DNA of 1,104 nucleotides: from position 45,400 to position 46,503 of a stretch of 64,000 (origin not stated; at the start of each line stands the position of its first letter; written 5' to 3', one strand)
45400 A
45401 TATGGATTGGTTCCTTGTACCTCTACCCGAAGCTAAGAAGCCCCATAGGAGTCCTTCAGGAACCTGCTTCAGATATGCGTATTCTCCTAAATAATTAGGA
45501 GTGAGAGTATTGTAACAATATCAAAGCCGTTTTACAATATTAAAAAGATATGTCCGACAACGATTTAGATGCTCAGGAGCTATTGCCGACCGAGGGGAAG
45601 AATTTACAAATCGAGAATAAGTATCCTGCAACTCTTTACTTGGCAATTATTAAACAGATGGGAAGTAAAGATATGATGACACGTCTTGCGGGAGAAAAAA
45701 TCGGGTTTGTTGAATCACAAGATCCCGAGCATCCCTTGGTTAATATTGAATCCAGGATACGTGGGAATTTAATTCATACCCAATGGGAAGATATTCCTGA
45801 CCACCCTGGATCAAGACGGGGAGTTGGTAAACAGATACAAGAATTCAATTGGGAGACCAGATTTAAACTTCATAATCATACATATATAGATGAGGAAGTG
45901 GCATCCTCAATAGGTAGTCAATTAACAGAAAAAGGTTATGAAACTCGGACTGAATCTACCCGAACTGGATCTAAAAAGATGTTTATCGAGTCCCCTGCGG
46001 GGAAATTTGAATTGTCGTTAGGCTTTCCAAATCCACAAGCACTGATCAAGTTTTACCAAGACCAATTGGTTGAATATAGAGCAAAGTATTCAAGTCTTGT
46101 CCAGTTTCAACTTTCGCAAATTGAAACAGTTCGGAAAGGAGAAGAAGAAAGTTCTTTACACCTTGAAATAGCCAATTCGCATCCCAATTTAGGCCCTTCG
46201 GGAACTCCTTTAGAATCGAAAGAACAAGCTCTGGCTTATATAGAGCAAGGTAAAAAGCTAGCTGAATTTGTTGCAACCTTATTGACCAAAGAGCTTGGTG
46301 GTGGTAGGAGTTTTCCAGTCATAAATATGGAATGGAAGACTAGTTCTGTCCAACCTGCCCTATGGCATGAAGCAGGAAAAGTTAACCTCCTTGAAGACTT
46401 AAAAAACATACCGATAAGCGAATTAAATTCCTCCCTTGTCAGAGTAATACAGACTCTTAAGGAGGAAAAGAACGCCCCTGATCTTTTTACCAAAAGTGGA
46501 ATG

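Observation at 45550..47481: Large Fic-domain protein with a variant active-site motif (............)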

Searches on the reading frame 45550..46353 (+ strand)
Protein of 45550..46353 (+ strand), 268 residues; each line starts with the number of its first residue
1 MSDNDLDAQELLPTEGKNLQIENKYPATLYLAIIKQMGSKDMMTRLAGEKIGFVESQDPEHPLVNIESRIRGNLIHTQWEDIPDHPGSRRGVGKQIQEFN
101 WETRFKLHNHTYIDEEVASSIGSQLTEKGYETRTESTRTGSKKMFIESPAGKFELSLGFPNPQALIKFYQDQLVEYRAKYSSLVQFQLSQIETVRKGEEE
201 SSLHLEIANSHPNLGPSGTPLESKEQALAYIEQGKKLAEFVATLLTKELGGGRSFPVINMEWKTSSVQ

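Call 53: find_homologous_proteins(query=A6, max_evalue=0.001)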
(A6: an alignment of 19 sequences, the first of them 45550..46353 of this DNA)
Query A6 (19 sequences) (268 aa, profile of the alignment): 1 proteins with E <= 0.001 among 5113 candidates.
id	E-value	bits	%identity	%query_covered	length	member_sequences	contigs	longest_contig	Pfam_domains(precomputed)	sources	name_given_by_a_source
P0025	2.0e-50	190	19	81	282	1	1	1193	-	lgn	-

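Call 66: predict_structure(alignment_id=A7)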
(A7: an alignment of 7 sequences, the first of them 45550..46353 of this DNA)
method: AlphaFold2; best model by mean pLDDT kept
length: 268 residues; sequences in the alignment: 7
mean_pLDDT: 82.2   pTM: 0.79
mean pLDDT of the five models: 82.2, 81.9, 81.9, 80.3, 79.6
residues with pLDDT >= 90: 118; 70-90: 112; 50-70: 14; < 50: 24
segments of 3 or more residues with pLDDT < 50: 1-24
pLDDT, mean of each block of 10 residues (from residue 1): 33 31 57 81 79 89 93 84 80 85 95 95 95 92 91 94 95 85 90 96 90 68 88 91 93 77 70
secondary structure, 60 per line:
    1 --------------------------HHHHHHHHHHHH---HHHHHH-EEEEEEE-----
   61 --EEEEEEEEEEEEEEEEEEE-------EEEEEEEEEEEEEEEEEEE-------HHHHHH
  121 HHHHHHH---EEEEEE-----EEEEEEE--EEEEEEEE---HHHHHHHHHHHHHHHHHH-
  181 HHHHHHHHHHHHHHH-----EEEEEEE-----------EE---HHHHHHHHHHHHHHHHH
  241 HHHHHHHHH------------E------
elements in order: H27-38 H42-47 E49-55 E63-81 E89-107 H115-127 E131-136 E142-148 E151-158 H162-179 H181-195 E201-207 H224-249

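Call 69: fold_search(model_id=the predicted structure, library=pdb)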
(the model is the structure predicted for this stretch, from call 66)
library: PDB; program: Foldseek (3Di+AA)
matches with E <= 10: 491; with E <= 0.001: 0
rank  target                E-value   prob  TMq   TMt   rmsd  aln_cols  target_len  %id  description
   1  3ica_B                5.9e-03  0.75  0.19  0.23   9.0       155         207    9  The crystal structure of the beta subunit of a phenylalanyl-tRNA synthetase from Porphyromonas gingivalis W83 (released 2009-07-28)
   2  8g5m_B                1.2e-02  0.60  0.22  0.16   8.5       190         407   12  Cryo-EM structure of the Mismatch Locking Complex (III) of Human Mitochondrial DNA Polymerase Gamma (released 2024-01-10)
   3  4cs4                  3.1e-02  0.33  0.18  0.18  13.4       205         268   10  Catalytic domain of Pyrrolysyl-tRNA synthetase mutant Y306A, Y384F in complex with AMPPNP (released 2014-04-30)
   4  8g5m_C                3.4e-02  0.82  0.26  0.18   8.2       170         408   11  Cryo-EM structure of the Mismatch Locking Complex (III) of Human Mitochondrial DNA Polymerase Gamma (released 2024-01-10)
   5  5k1x                  4.6e-02  0.35  0.20  0.20  12.2       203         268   11  Catalytic domain of polyspecific pyrrolysyl-tRNA synthetase mutant Y306A/N346A/C348A/Y384F in complex with AMPPNP (released 2016-10-19)
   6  6jp2_D                7.0e-02  0.35  0.17  0.17   9.4       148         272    9  Crystal structure of pyrrolysyl-tRNA synthetase from Methanomethylophilus alvus (released 2019-05-22)
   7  8ris                  7.0e-02  0.23  0.19  0.19  14.0       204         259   10  Computationally redesigend variant of Pyrrolysyl-tRNA Synthetase (Y306A) (released 2025-01-01)
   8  4bw9                  7.8e-02  0.41  0.18  0.18   9.3       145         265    9  PylRS Y306G, Y384F, I405R mutant in complex with AMP-PNP (released 2013-07-31)
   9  6td9_B                7.8e-02  0.20  0.19  0.20  18.1       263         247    9  X-ray structure of mature PA1624 from Pseudomonas aeruginosa PAO1 (released 2019-12-04)
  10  4cs2                  8.3e-02  0.35  0.17  0.18   8.6       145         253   10  Catalytic domain of Pyrrolysyl-tRNA synthetase mutant Y306A, Y384F in its apo form (released 2014-04-30)
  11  6ly3                  9.3e-02  0.33  0.17  0.17   9.5       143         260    8  PylRS C-terminus domain mutant bound with 3-Benzothienyl-L-alanine and AMPNP (released 2020-07-08)
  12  9qgl_7A               9.3e-02  0.08  0.15  0.16  14.8       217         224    8  Cryo-EM structure of the PlPVC1 baseplate, 6-fold symmetrized (C6), in extended state (released 2025-10-29)
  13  6aac                  9.9e-02  0.38  0.18  0.19   9.2       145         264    9  Crystal structure of Methanosarcina mazei PylRS(Y306A/Y384F) complexed with mAzZLys (released 2019-04-17)
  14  8je7_A                1.1e-01  0.15  0.19  0.12  15.5       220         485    9  Crystal Structure of Anopheles culicifacies Prolyl-tRNA Synthetase (AcPRS) in complex with two inhibitors (Halofuginon (released 2024-11-27)
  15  6ezd_A                1.1e-01  0.28  0.17  0.16   9.5       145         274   10  Pyrrolysyl-tRNA synthetase from Canditatus Methanomethylophilus alvus (MmaPylRS) (released 2018-12-12)
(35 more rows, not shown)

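Call 99: search_protein_families(library=pfam, alignment_id=A6, max_evalue=1)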
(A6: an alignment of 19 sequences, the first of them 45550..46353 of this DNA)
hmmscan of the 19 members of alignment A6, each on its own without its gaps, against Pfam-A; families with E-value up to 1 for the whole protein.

A. member 1, window:45550-46353:+ (268 aa): 0 families

B. families by the number of members that match (of 19 scanned): 10 families
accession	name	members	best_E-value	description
PF04229.20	GrpB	1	0.037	GrpB protein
PF12698.13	ABC2_membrane_3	1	0.045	ABC-2 family transporter protein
PF18891.5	FANCL_d3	1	0.11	FANCL UBC-like domain 3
PF01502.23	PRA-CH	1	0.13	Phosphoribosyl-AMP cyclohydrolase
PF17789.7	MG4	1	0.13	Macroglobulin domain MG4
PF01985.26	CRS1_YhbY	1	0.13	CRS1 / YhbY (CRM) domain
PF22813.1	TcaA_2nd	1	0.13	TcaA protein second domain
PF11609.13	DUF3248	1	0.15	Protein of unknown function (DUF3248)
PF09599.15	IpaC_SipC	1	0.16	Salmonella-Shigella invasin protein C (IpaC_SipC)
PF06678.16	DUF1179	1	0.33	Protein of unknown function (DUF1179)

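Call 100: search_solved_structures(query=A6, max_evalue=10, show_alignments=2)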
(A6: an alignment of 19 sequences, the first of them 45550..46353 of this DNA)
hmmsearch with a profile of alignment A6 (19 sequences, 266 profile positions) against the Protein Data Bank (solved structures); distinct sequences matched with E-value up to 10: 4.
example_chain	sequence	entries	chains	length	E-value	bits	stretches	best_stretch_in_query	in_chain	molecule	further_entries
7ldf_A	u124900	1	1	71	0.015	17.8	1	109-175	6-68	Minimal thioredoxin fold protein, ems_thioM_802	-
4mv2_A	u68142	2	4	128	0.88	12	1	139-175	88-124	plu4264 | plu4264 protein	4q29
4ll1_A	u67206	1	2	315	0.96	11.9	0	132-158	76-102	Thioredoxin-interacting protein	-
4ll4_A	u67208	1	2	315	0.96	11.9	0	132-158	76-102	Thioredoxin-interacting protein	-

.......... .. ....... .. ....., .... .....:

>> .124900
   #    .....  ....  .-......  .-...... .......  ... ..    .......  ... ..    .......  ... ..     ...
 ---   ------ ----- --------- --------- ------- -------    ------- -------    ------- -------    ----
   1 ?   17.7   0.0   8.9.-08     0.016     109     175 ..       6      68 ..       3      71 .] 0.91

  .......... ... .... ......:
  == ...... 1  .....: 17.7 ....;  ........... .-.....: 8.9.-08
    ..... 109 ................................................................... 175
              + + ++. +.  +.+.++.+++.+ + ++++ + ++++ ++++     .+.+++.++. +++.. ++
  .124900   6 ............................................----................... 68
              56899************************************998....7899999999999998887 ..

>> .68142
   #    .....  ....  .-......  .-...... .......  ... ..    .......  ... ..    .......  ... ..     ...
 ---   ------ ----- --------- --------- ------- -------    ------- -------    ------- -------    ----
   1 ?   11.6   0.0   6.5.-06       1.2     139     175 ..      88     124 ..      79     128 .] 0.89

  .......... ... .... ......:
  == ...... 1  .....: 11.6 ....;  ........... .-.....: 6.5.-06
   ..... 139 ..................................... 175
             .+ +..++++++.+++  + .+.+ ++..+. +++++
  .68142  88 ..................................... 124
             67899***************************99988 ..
